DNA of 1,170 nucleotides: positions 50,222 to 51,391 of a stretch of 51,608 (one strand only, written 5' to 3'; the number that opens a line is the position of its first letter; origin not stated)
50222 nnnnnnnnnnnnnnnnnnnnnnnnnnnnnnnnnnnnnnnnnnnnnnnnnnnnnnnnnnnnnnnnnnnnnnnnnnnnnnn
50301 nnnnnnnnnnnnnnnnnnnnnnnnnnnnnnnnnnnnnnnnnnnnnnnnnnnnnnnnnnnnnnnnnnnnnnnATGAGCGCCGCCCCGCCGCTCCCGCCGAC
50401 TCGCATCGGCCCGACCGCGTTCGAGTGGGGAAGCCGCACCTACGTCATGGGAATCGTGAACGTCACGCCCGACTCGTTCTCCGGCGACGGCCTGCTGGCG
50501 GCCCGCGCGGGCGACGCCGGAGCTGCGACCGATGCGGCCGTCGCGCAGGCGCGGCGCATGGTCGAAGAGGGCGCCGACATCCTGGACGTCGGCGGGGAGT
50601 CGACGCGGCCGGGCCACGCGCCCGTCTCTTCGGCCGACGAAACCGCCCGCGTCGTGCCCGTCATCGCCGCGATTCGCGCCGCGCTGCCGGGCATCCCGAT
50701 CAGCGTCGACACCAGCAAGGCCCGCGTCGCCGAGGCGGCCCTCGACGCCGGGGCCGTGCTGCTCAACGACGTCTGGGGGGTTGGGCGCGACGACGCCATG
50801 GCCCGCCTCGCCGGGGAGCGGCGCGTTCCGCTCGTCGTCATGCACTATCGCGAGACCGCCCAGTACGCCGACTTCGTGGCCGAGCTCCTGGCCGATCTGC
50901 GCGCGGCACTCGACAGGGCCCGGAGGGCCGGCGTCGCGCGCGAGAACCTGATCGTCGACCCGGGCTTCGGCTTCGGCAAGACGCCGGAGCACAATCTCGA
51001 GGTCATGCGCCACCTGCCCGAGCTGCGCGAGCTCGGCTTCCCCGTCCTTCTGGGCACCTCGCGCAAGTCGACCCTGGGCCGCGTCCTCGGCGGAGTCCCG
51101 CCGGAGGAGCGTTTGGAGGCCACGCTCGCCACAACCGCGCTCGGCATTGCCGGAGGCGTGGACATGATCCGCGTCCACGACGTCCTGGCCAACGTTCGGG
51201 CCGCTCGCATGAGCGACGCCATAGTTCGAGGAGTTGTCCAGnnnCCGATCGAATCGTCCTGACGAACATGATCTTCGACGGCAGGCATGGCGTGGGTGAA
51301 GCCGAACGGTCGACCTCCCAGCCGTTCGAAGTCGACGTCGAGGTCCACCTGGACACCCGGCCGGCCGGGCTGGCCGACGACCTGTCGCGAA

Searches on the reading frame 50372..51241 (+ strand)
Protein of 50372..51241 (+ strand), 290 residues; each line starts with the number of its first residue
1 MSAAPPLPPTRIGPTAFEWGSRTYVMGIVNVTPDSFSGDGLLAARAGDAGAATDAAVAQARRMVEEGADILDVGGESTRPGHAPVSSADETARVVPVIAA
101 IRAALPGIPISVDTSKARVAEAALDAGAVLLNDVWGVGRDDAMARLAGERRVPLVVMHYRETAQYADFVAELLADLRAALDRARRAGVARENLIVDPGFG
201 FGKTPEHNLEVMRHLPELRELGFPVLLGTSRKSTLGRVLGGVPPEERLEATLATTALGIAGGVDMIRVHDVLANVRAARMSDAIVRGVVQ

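Call 42: search_protein_families(library=pfam, proteins=[window:50372-51241:+], max_evalue=0.001)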
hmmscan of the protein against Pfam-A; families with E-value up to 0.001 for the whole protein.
window:50372-51241:+ (290 aa): 1 family
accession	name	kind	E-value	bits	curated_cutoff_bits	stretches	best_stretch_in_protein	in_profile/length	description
PF00809.28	Pterin_bind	-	1.1e-80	271.2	25.5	1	26-269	1-244/244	Pterin binding enzyme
